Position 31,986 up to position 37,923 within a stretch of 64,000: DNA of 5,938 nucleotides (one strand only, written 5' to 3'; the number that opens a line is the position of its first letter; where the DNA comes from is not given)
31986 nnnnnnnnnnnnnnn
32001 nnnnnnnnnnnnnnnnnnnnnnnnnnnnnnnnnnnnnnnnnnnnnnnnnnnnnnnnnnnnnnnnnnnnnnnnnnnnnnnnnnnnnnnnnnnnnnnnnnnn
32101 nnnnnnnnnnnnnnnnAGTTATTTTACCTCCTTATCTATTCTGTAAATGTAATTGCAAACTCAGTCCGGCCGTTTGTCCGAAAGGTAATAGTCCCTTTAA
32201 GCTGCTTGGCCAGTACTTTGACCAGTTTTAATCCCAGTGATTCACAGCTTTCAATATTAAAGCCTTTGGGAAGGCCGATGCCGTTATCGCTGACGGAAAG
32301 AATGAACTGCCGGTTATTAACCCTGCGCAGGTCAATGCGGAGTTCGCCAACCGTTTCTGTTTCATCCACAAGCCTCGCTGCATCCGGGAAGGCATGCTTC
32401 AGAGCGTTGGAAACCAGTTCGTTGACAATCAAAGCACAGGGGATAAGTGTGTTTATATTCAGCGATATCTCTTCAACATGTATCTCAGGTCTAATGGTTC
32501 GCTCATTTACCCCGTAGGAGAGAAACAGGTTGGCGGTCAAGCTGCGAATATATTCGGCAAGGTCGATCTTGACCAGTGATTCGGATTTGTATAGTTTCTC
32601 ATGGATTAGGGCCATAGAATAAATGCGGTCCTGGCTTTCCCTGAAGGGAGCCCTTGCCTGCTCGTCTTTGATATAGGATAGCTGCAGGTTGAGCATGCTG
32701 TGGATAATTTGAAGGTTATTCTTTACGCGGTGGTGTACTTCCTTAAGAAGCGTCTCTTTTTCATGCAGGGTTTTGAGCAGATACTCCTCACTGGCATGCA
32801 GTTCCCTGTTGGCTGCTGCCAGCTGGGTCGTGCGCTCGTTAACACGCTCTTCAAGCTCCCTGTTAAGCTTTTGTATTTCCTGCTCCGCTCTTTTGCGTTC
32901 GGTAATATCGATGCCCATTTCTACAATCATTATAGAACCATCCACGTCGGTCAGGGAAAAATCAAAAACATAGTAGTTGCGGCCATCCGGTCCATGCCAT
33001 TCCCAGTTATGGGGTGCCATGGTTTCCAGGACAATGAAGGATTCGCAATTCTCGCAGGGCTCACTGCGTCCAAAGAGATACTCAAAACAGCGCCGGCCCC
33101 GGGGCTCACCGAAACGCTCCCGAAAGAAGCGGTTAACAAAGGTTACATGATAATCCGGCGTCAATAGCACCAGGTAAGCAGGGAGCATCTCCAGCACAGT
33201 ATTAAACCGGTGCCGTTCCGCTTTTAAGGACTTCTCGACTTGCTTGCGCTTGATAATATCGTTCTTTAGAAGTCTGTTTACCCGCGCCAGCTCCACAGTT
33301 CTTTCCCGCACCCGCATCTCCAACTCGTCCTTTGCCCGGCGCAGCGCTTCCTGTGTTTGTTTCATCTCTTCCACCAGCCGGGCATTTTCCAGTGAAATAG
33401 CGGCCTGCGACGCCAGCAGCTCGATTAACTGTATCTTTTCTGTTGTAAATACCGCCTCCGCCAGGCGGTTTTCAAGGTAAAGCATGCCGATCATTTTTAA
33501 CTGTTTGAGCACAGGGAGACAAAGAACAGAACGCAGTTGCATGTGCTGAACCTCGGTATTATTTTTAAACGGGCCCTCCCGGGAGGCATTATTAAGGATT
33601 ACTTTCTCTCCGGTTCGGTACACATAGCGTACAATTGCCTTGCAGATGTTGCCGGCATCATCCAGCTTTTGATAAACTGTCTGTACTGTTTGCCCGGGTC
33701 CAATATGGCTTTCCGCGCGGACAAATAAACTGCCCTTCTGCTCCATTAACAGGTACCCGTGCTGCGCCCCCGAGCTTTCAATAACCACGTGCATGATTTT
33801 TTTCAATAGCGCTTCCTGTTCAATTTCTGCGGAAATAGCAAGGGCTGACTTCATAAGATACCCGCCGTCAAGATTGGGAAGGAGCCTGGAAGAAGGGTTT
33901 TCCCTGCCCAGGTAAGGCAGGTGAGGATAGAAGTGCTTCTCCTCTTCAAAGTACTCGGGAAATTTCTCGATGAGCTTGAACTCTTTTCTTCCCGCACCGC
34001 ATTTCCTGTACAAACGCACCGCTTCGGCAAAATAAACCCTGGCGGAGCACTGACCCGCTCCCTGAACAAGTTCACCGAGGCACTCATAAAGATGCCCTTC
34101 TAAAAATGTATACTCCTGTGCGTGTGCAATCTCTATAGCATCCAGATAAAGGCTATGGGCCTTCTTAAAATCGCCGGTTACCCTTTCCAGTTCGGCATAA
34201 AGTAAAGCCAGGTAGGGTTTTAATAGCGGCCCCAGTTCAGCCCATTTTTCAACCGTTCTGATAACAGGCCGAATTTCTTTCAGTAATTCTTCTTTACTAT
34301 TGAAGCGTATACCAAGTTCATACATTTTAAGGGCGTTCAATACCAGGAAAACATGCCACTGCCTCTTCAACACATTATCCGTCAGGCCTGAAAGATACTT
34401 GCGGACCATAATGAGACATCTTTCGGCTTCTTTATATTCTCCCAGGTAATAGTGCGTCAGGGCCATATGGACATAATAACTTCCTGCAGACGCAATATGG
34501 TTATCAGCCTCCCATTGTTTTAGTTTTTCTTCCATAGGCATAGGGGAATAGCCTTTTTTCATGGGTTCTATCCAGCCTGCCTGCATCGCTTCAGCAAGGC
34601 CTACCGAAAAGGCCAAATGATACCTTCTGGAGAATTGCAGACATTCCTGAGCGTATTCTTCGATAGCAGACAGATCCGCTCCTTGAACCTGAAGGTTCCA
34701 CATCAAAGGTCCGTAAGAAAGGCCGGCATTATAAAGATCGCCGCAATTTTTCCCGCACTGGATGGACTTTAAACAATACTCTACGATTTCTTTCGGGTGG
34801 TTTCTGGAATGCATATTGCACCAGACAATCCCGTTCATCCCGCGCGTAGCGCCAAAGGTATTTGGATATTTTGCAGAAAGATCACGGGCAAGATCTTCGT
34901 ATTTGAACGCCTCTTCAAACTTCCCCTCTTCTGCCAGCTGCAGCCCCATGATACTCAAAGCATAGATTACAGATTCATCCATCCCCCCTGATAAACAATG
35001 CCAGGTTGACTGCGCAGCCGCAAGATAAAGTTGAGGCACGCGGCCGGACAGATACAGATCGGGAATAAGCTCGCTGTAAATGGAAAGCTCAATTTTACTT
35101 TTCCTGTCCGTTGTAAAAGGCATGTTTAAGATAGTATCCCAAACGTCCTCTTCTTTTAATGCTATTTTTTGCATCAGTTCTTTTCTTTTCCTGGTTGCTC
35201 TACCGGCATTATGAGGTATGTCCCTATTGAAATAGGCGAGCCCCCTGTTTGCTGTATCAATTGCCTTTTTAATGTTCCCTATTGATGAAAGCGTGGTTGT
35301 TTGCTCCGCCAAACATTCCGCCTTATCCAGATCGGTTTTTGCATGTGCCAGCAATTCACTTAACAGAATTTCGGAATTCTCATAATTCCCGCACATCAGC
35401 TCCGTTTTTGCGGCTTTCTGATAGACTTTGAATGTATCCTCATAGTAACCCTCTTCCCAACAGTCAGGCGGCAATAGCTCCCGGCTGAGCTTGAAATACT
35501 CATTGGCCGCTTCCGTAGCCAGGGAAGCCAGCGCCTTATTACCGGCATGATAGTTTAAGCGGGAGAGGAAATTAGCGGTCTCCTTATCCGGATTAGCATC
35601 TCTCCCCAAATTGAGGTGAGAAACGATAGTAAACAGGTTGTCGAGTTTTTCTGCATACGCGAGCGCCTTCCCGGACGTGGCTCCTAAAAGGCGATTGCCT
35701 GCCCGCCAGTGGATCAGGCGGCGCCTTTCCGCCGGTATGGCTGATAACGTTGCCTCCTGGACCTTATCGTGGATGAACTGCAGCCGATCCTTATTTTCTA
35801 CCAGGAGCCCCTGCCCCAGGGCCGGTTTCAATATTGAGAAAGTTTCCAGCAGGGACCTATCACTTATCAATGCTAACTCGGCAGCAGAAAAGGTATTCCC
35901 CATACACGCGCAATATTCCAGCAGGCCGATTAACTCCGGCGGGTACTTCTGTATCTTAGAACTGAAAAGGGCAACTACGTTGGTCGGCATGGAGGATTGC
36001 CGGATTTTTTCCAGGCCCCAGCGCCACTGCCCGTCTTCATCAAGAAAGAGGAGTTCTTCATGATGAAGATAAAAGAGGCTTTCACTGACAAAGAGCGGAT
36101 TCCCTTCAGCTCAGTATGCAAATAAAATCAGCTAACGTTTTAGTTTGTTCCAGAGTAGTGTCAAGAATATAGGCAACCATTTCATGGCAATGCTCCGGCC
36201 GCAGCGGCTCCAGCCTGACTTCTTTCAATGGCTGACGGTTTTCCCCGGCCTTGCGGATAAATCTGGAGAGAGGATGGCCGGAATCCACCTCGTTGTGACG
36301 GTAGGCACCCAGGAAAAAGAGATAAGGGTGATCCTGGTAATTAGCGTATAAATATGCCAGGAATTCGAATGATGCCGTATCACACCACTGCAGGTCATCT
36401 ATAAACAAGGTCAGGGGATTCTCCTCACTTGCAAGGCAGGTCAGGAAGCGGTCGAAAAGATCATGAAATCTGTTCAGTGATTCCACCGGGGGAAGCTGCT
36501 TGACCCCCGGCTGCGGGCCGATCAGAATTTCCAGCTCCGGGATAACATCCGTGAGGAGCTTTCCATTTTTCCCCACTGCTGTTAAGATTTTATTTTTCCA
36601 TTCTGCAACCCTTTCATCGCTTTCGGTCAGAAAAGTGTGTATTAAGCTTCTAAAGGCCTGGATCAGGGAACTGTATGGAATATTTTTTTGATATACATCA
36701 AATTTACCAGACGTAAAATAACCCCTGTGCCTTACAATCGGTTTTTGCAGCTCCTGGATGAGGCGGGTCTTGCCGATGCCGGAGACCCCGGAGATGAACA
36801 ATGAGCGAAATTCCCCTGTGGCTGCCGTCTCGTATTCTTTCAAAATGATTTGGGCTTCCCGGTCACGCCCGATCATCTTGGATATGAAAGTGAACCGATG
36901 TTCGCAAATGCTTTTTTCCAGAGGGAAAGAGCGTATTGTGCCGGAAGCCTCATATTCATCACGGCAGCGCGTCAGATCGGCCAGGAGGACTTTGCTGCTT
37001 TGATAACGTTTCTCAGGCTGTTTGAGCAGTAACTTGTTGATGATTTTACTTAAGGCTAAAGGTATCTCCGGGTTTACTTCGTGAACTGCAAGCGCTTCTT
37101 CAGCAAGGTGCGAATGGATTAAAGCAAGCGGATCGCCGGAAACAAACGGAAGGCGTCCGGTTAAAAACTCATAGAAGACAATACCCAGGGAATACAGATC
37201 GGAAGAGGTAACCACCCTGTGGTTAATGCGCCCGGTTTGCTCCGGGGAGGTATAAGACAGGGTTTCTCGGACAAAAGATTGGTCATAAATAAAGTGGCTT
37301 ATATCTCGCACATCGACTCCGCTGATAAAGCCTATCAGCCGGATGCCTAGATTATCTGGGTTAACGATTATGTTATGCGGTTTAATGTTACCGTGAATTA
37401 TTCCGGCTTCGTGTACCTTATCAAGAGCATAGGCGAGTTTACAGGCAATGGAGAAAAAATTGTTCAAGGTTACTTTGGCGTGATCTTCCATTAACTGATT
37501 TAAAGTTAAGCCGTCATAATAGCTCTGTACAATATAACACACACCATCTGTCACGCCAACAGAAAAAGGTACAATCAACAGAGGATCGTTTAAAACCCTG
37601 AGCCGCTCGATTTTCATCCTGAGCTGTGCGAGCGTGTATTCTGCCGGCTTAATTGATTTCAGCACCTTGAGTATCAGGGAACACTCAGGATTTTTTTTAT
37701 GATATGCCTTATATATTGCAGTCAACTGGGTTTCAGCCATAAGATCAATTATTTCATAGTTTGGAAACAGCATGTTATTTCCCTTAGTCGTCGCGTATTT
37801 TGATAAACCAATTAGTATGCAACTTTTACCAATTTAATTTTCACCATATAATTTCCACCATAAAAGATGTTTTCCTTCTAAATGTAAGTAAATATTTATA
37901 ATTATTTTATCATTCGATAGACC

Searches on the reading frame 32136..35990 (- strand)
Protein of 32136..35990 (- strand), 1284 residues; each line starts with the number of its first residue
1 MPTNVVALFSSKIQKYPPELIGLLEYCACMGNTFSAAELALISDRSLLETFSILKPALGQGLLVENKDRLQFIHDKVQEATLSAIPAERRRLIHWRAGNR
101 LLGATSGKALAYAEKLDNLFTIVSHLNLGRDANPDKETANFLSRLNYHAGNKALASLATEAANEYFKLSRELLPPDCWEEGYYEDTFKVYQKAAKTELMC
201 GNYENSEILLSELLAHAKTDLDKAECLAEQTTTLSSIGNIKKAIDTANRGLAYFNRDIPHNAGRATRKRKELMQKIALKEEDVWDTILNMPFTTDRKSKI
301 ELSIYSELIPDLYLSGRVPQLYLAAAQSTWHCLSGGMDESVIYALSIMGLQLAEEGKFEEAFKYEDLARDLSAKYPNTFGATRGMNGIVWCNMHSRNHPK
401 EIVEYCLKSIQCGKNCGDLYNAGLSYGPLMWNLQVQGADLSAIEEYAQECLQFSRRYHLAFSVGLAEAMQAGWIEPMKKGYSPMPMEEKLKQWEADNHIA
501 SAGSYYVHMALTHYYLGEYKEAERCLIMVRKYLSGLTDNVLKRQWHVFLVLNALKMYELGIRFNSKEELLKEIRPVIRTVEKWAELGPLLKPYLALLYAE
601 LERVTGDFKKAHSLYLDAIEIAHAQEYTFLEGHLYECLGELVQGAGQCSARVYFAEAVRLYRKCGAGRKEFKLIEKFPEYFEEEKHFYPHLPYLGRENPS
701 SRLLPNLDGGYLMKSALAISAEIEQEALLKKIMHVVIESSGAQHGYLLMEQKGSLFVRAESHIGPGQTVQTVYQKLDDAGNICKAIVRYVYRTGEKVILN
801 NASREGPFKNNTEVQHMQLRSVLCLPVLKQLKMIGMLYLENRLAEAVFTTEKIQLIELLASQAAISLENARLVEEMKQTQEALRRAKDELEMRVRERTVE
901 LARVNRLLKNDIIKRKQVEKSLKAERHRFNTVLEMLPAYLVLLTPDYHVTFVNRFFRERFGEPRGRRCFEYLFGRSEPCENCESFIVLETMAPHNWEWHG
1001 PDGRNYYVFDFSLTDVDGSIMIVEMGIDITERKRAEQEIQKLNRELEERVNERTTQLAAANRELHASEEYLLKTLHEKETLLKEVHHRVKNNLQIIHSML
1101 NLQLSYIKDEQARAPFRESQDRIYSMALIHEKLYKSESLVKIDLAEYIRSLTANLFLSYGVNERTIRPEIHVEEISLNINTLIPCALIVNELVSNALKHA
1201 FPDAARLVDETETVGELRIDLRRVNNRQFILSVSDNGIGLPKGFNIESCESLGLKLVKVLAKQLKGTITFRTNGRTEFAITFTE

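Call 41: search_protein_families(library=pfam, proteins=[window:32136-35990:-], max_evalue=0.00001)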
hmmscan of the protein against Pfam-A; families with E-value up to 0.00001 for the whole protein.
window:32136-35990:- (1284 aa): 5 families
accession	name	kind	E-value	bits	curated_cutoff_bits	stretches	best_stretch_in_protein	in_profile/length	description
PF07568.18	HisKA_2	-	1.8e-28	98.9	22.3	1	1084-1159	1-76/76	Histidine kinase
PF13185.12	GAF_2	-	2.1e-15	57.6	28.6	1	726-868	5-136/136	GAF domain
PF01590.32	GAF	-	2.3e-14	54.5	22.4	1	726-867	3-133/133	GAF domain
PF02518.31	HATPase_c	-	1.6e-08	35.4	26.4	1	1187-1282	8-107/111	Histidine kinase-, DNA gyrase B-, and HSP90-like ATPase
PF13492.12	GAF_3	-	2.4e-06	28.4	27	1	725-869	2-129/129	GAF domain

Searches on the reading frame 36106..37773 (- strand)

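Call 42: search_protein_families(library=pfam, proteins=[window:36106-37773:-], max_evalue=0.00001)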
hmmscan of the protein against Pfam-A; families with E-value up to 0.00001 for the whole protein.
window:36106-37773:- (555 aa): 3 families
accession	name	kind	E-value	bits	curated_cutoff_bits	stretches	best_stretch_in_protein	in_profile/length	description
PF13191.12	AAA_16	-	5.5e-36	125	32.6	1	300-487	2-166/167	AAA ATPase domain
PF00069.31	Pkinase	-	4e-24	85.9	31.7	1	18-263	13-258/263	Protein kinase domain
PF07714.23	PK_Tyr_Ser-Thr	-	1.7e-14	54.2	23.1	1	13-261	8-253/258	Protein tyrosine and serine/threonine kinase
